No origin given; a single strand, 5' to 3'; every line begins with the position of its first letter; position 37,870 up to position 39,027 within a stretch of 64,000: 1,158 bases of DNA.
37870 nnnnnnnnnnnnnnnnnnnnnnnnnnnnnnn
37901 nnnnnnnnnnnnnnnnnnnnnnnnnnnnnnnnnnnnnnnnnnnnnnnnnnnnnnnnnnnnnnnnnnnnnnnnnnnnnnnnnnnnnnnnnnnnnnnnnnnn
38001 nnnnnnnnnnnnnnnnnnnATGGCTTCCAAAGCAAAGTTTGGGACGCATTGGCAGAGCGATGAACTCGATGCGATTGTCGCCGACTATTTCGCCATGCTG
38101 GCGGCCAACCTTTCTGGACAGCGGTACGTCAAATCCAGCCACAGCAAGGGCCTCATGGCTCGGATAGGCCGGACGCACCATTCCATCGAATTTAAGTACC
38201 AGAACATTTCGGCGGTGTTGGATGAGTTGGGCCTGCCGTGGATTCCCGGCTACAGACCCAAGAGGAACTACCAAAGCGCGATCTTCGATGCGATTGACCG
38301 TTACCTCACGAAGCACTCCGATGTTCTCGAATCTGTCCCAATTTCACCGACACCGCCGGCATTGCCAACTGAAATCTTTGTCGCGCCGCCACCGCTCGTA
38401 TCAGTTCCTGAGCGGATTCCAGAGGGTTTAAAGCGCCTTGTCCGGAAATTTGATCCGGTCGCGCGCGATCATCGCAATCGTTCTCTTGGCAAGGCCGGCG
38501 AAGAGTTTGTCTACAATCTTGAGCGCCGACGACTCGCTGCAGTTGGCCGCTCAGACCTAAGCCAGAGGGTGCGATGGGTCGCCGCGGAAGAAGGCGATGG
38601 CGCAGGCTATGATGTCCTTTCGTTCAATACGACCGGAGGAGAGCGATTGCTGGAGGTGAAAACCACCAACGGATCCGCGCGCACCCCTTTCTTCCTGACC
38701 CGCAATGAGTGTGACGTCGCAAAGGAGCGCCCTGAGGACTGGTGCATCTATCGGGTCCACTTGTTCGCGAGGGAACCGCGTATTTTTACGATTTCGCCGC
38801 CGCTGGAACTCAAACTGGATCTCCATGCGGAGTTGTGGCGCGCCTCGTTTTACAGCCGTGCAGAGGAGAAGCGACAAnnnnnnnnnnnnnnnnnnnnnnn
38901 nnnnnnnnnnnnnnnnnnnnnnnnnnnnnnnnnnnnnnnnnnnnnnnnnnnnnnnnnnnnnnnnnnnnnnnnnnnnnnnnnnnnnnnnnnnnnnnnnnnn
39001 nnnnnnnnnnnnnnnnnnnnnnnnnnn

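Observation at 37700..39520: A dcm–vsr locus split open by an AT-richer foreign two-gene cassette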

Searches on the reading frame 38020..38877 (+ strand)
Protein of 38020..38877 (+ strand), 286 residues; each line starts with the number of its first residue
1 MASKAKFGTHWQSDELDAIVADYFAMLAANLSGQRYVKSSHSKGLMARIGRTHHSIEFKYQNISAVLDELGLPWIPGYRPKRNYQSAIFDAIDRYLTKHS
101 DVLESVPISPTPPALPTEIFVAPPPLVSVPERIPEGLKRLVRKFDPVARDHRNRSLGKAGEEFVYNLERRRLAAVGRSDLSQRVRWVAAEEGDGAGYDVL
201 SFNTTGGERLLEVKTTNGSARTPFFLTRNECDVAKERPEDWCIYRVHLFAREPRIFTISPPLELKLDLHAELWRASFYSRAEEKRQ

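Call 4: search_protein_families(library=pfam, max_evalue=1, proteins=[window:38020-38877:+])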
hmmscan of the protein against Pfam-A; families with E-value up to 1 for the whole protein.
window:38020-38877:+ (286 aa): 1 family
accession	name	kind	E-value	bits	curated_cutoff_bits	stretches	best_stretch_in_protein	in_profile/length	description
PF13020.12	NOV_C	-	7.9e-21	74.4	22.1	1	160-258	1-91/91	Protein NO VEIN, C-terminal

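Call 6: search_protein_families(library=ncbifam, max_evalue=1, proteins=[window:38020-38877:+])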
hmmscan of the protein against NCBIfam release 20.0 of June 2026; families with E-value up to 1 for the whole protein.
window:38020-38877:+ (286 aa): 0 families

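Call 7: search_protein_families(library=padloc, max_evalue=1, proteins=[window:38020-38877:+])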
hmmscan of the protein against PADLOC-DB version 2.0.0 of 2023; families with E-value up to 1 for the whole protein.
window:38020-38877:+ (286 aa): 10 families
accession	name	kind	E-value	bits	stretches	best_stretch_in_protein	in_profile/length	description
PDLC05008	PDC-S36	-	4.3e-106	352.7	1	8-277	4-279/280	-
PDLC04021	PD-T4-1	-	1.9e-15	54.7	1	151-247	245-344/383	-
PDLC03964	TmtA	-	6.8e-14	48.9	1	145-252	1398-1506/1538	-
PDLC04022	PD-T4-1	-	1.7e-11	41.9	1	150-244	78-174/216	-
PDLC03965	TmtA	-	8.2e-11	38.6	1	145-263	1230-1338/1370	-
PDLC03972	TmtA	-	1.9e-10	37.5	1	148-259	1177-1282/1302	-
PDLC03966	TmtA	-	4.9e-09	32.5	1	149-261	1521-1628/1655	-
PDLC03969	TmtA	-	0.00058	15.5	1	195-261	1417-1486/1563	-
PDLC03968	TmtA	-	0.002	13.8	1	207-247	1397-1437/1486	-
PDLC03970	TmtA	-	0.088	8.6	1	209-259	1480-1519/1552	-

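Call 9: find_homologous_proteins(query=window:38020-38877:+)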
Query window:38020-38877:+ (286 aa): 4853 proteins with E <= 0.001 among 6486 candidates; the best 120 are listed.
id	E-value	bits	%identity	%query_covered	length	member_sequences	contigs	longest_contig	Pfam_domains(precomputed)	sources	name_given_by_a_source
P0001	3.3e-191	651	100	100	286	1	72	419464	PF13020.13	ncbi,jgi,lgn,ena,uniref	ncbi:DUF3883 domain-containing protein [Candidatus Binatus soli]|jgi:hypothetical protein|uniref:DUF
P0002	2.3e-190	649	100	100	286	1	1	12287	PF13020.13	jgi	-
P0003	4.7e-190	648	100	100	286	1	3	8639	PF13020.13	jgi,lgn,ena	-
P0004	1.3e-189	646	99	100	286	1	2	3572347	PF13020.13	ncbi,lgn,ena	-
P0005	4.7e-189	644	99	100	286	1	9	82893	PF13020.13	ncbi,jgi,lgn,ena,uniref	ncbi:DUF3883 domain-containing protein [Candidatus Binatus sp.]|jgi:hypothetical protein|uniref:DUF3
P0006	3.0e-188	642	99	100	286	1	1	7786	PF13020.13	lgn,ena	-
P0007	3.3e-188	642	99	100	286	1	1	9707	PF13020.13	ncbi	-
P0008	5.7e-188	641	98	100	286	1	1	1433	PF13020.13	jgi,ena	-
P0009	5.7e-188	641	99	100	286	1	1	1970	PF13020.13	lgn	-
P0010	7.3e-188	640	99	100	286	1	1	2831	PF13020.13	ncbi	-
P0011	1.0e-187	640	99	100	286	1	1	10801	PF13020.13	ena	-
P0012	1.1e-187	640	98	100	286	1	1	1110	PF13020.13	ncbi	-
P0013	2.1e-187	639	99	100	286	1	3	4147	PF13020.13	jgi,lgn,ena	jgi:hypothetical protein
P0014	2.4e-187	639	98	100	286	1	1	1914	PF13020.13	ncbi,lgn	-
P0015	2.8e-187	639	98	100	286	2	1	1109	PF13020.13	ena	-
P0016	8.1e-187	637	98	100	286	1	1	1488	PF13020.13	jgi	jgi:hypothetical protein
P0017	1.4e-186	636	98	100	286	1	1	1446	PF13020.13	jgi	-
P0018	2.0e-186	636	98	100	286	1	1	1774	PF13020.13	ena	-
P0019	7.5e-186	634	98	100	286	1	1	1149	PF13020.13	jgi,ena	-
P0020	1.4e-185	633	97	100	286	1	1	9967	PF13020.13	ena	-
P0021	9.9e-185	630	97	100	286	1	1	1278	PF13020.13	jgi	-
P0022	6.5e-176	601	93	100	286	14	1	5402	PF13020.13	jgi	jgi:hypothetical protein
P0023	5.6e-153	526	81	100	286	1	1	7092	PF13020.13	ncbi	ncbi:MAG: DUF3883 domain-containing protein [Candidatus Binataceae bacterium]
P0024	6.5e-144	496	77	97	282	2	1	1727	PF13020.13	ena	-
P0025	1.2e-143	495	76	97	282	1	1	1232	PF13020.13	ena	-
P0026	2.6e-139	481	76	99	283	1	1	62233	PF13020.13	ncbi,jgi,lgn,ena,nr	ncbi:MAG TPA: DUF3883 domain-containing protein [Candidatus Binataceae bacterium]|nr:DUF3883 domain-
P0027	2.7e-137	475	75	97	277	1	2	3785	PF13020.13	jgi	jgi:hypothetical protein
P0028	4.0e-137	474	76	97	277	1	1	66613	PF13020.13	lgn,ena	-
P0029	4.4e-137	474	76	97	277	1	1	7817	PF13020.13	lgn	-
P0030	4.6e-137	474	76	97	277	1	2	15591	PF13020.13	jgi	jgi:hypothetical protein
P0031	4.6e-137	474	73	98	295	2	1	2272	PF13020.13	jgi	-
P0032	5.6e-137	474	74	98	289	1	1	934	PF13020.13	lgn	-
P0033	2.8e-136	471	75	97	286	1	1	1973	PF13020.13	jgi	jgi:hypothetical protein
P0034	1.9e-135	469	73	98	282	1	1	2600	PF13020.13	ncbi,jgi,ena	jgi:hypothetical protein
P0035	1.9e-135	469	75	97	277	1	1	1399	PF13020.13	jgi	jgi:hypothetical protein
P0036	2.5e-135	468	72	100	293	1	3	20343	PF13020.13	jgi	jgi:hypothetical protein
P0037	3.3e-135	468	73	97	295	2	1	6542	PF13020.13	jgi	-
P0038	3.4e-135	468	72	100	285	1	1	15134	PF13020.13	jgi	jgi:hypothetical protein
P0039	5.9e-135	467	75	97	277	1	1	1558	PF13020.13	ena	-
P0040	1.1e-134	466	73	98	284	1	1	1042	PF13020.13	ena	-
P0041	1.5e-134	466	73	98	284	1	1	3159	PF13020.13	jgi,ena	-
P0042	1.9e-134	465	74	98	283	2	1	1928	PF13020.13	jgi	jgi:hypothetical protein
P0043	2.0e-134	465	75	97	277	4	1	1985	PF13020.13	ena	-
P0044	2.2e-134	465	74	97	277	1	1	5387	PF13020.13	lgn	-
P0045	3.4e-134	464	72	98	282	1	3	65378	PF13020.13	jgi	jgi:hypothetical protein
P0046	4.2e-134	464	72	99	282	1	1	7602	PF13020.13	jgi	jgi:hypothetical protein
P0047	7.2e-134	463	73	98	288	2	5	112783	PF13020.13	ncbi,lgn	-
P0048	9.6e-134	463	74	97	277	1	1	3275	PF13020.13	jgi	jgi:hypothetical protein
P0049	9.7e-134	463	74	97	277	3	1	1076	PF13020.13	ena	-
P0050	1.1e-133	463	74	97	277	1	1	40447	PF13020.13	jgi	jgi:hypothetical protein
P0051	1.1e-133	463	73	97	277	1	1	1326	PF13020.13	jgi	jgi:hypothetical protein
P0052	1.4e-133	462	73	97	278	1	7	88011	PF13020.13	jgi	jgi:hypothetical protein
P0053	1.5e-133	462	72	99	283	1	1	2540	PF13020.13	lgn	-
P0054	1.9e-133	462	72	97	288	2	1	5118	PF13020.13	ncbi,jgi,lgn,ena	jgi:hypothetical protein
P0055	2.2e-133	462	74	97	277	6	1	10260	PF13020.13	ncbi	-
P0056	2.2e-133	462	73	98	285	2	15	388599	PF13020.13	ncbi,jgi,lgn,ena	jgi:hypothetical protein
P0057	3.9e-133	461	74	97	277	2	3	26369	PF13020.13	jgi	jgi:hypothetical protein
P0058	5.0e-133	461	74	97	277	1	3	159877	PF13020.13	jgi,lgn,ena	-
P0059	1.2e-132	459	73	100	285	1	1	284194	PF13020.13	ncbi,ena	-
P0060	1.3e-132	459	73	97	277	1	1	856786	PF13020.13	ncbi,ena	-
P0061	1.7e-132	459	73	97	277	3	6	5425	PF13020.13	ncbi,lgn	ncbi:MAG: DUF3883 domain-containing protein [Candidatus Binataceae bacterium]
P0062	1.9e-132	459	74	97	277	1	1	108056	PF13020.13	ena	-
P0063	2.0e-132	459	74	97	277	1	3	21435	PF13020.13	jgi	jgi:hypothetical protein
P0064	2.6e-132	458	72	97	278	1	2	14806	PF13020.13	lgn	-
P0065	4.1e-132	458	74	97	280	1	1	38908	PF13020.13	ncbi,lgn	-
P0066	8.5e-132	457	73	98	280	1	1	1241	PF13020.13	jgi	jgi:hypothetical protein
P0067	1.2e-131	456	72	97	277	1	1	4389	PF13020.13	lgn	-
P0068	1.2e-131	456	72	98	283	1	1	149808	PF13020.13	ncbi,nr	ncbi:MAG: hypothetical protein JWO19_2270 [Bryobacterales bacterium]|nr:hypothetical protein [Bryoba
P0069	1.5e-131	456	71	97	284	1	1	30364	PF13020.13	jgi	jgi:Domain of unknown function (DUF3883)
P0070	2.0e-131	455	73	97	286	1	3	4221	PF13020.13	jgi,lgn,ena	jgi:hypothetical protein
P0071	2.1e-131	455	73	97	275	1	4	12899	PF13020.13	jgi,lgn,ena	jgi:hypothetical protein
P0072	2.1e-131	455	73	97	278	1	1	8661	PF13020.13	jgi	jgi:hypothetical protein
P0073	2.1e-131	455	73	97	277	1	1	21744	PF13020.13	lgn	-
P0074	2.2e-131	455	72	97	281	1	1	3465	PF13020.13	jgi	jgi:hypothetical protein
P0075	2.9e-131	455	73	97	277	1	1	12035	PF13020.13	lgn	-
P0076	3.5e-131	454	72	97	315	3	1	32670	PF13020.13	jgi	jgi:hypothetical protein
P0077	3.8e-131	454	72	98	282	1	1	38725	PF13020.13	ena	-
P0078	4.6e-131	454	73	97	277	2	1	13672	PF13020.13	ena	-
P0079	5.1e-131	454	70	99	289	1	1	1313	PF13020.13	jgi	jgi:hypothetical protein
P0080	5.3e-131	454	70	98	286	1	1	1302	PF13020.13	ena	-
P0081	5.4e-131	454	74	97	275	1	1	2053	PF13020.13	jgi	jgi:hypothetical protein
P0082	5.6e-131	454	73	97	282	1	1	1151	PF13020.13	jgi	jgi:hypothetical protein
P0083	7.1e-131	454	73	97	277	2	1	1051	PF13020.13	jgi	jgi:hypothetical protein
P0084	7.1e-131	453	72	97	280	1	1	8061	PF13020.13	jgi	jgi:hypothetical protein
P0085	7.3e-131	453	74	97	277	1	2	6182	PF13020.13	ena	-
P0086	7.6e-131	453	71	97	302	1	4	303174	PF13020.13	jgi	jgi:hypothetical protein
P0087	7.7e-131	453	72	97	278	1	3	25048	PF13020.13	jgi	jgi:hypothetical protein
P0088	8.5e-131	453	73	97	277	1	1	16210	PF13020.13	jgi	jgi:hypothetical protein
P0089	1.1e-130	453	72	97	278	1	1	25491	PF13020.13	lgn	-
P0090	1.2e-130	453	71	97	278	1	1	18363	PF13020.13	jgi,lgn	jgi:hypothetical protein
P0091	1.5e-130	452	73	97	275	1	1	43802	PF13020.13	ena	-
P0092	1.6e-130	452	73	97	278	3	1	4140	PF13020.13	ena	-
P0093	1.7e-130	452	73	97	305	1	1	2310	PF13020.13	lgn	-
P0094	1.7e-130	452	73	97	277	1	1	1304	PF13020.13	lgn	-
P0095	1.7e-130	452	75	97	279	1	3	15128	PF13020.13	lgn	-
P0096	2.2e-130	452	73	97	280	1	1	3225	PF13020.13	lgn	-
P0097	2.5e-130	452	72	97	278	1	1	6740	PF13020.13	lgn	-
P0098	2.7e-130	452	72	99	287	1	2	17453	PF13020.13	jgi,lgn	jgi:hypothetical protein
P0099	2.9e-130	452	70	98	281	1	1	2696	PF13020.13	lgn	-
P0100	3.0e-130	451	73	97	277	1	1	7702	PF13020.13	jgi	jgi:Domain of unknown function (DUF3883)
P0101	3.8e-130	451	70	99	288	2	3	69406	PF13020.13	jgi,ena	jgi:hypothetical protein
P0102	4.0e-130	451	74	97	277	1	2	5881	PF13020.13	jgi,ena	-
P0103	4.3e-130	451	71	97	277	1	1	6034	PF13020.13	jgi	jgi:hypothetical protein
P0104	4.8e-130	451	72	97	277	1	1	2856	PF13020.13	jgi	jgi:hypothetical protein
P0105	5.1e-130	451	73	97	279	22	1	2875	PF13020.13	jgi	jgi:Domain of unknown function (DUF3883)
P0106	5.5e-130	451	73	97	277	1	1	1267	PF13020.13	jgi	jgi:hypothetical protein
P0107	8.3e-130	450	73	97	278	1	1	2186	PF13020.13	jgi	jgi:hypothetical protein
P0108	1.1e-129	450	72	97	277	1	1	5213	PF13020.13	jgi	jgi:hypothetical protein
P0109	1.3e-129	449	71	99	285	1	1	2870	PF13020.13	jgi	jgi:hypothetical protein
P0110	1.5e-129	449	67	99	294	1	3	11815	PF13020.13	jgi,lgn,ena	-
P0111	1.8e-129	449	71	99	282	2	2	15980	PF13020.13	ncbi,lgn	ncbi:MAG: DUF3883 domain-containing protein [Candidatus Acidiferrales bacterium]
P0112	2.0e-129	449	71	97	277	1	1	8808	PF13020.13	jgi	jgi:Domain of unknown function (DUF3883)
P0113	2.1e-129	449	70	98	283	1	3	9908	PF13020.13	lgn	-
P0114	2.3e-129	449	72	97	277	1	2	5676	PF13020.13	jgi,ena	jgi:hypothetical protein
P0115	2.4e-129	448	70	97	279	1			PF13020.13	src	-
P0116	2.5e-129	448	73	97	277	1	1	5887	PF13020.13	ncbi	-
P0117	2.5e-129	448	71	97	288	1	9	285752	PF13020.13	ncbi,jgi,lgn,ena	jgi:hypothetical protein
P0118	2.7e-129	448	73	97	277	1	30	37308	PF13020.13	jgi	jgi:hypothetical protein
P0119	3.2e-129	448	72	97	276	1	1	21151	PF13020.13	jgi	jgi:hypothetical protein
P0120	3.4e-129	448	71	97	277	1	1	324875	PF13020.13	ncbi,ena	-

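Call 10: find_encoding_contigs(protein=window:38020-38877:+, flank=10000, max_places=6)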
Protein window:38020-38877:+ (286 aa): 24 contigs read that carry it; 4 places shown.
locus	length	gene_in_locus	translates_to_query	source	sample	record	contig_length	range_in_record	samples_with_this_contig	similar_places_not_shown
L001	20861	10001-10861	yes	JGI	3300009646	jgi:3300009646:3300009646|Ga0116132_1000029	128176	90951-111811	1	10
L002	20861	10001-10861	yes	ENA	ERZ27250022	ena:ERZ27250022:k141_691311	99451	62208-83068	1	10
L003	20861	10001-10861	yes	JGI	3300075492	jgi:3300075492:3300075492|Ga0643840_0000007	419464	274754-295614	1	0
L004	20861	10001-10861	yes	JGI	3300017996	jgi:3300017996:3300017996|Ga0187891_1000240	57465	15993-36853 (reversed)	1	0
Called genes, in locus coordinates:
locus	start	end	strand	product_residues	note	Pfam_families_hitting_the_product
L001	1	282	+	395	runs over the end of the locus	PF02515:CoA_transf_3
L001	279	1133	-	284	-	PF03328:HpcH_HpaI, PF15617:C-C_Bond_Lyase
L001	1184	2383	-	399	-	PF02515:CoA_transf_3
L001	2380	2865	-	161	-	PF19315:MC_hydratase, PF01575:MaoC_dehydratas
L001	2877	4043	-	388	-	PF02771:Acyl-CoA_dh_N, PF02770:Acyl-CoA_dh_M, PF00441:Acyl-CoA_dh_1, PF08028:Acyl-CoA_dh_2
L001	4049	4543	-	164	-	PF19315:MC_hydratase, PF01575:MaoC_dehydratas, PF13452:FAS1_DH_region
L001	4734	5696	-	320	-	PF08240:ADH_N, PF00107:ADH_zinc_N, PF13602:ADH_zinc_N_2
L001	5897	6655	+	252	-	PF06283:ThuA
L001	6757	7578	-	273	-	PF13489:Methyltransf_23, PF13847:Methyltransf_31, PF08241:Methyltransf_11, PF08242:Methyltransf_12, PF13649:Methyltransf_25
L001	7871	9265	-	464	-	PF04389:Peptidase_M28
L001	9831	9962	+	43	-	-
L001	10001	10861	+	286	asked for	PF13020:NOV_C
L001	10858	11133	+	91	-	-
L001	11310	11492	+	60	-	-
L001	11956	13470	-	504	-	PF04734:Ceramidase_alk (weak)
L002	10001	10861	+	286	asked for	PF13020:NOV_C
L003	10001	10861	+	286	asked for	PF13020:NOV_C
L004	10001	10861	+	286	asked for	PF13020:NOV_C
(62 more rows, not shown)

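Call 12: find_encoding_contigs(protein=P0026, flank=6000, max_places=3)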
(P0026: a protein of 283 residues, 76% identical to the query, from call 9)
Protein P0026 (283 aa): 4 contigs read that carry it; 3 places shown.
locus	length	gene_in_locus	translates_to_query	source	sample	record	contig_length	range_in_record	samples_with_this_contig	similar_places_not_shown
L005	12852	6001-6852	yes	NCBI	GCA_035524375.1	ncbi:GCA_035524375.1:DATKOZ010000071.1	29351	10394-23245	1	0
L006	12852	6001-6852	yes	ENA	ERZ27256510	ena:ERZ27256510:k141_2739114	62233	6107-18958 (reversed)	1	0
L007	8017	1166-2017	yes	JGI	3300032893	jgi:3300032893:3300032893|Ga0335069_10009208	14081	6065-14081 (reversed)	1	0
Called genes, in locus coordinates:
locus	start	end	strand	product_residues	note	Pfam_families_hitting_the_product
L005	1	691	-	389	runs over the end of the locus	PF05893:LuxC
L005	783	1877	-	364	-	PF04443:LuxE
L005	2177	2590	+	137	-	-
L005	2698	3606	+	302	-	PF13365:Trypsin_2, PF00595:PDZ (weak), PF13180:PDZ_2, PF17820:PDZ_6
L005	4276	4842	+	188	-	PF10543:ORF6N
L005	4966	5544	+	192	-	-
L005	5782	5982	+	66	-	-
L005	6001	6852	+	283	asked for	PF13020:NOV_C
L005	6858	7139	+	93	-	-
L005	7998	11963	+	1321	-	PF25778:DUF7948, PF06739:SBBP, PF01436:NHL (faint), PF06739:SBBP, PF22073:Cep192_D4 (faint)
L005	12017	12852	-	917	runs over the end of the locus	PF01326:PPDK_N, PF00391:PEP-utilizers, PF02896:PEP-utilizers_C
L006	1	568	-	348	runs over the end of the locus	PF05893:LuxC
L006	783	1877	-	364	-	PF04443:LuxE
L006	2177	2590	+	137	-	-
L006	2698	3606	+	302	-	PF13365:Trypsin_2, PF00595:PDZ (weak), PF13180:PDZ_2, PF17820:PDZ_6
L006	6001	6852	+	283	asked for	PF13020:NOV_C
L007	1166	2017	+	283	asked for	PF13020:NOV_C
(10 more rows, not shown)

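Call 13: find_encoding_contigs(protein=P0060, flank=6000, max_places=3)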
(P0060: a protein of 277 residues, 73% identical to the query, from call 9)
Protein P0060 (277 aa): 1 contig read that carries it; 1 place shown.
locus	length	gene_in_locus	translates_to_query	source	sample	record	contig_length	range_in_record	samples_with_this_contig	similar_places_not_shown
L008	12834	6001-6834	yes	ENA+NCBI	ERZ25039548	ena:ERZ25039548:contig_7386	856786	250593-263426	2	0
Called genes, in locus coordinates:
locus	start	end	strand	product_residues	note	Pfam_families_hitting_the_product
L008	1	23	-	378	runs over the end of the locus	PF12704:MacB_PCD, PF02687:FtsX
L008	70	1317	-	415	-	PF12704:MacB_PCD, PF02687:FtsX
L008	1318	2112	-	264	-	PF01261:AP_endonuc_2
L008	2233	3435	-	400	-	PF01717:Meth_synt_2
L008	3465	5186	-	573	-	PF00023:Ank (faint), PF13606:Ank_3 (faint), PF13637:Ank_4 (faint), PF13857:Ank_5 (faint), PF12796:Ank_2 (weak)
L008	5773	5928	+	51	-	-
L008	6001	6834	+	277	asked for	PF13020:NOV_C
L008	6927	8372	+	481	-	PF13372:Alginate_exp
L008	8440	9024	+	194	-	PF13620:CarboxypepD_reg, PF13715:CarbopepD_reg_2 (weak)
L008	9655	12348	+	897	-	PF07715:Plug (faint), PF13620:CarboxypepD_reg, PF13715:CarbopepD_reg_2, PF00593:TonB_dep_Rec_b-barrel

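Call 14: find_encoding_contigs(protein=P0068, flank=6000, max_places=3)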
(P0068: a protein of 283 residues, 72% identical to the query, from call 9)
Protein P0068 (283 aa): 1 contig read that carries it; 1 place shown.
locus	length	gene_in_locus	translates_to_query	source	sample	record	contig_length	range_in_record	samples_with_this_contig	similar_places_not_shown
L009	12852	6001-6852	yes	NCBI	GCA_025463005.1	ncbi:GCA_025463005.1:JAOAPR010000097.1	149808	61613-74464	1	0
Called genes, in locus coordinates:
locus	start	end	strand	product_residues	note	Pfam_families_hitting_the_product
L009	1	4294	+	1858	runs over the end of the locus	PF00270:DEAD, PF27116:YjiV_N, PF00271:Helicase_C (weak)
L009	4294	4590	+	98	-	-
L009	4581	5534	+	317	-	PF00145:DNA_methylase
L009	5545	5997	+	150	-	PF03852:Vsr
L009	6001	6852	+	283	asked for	PF13020:NOV_C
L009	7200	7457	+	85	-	-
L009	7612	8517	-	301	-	-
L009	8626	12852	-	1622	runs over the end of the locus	-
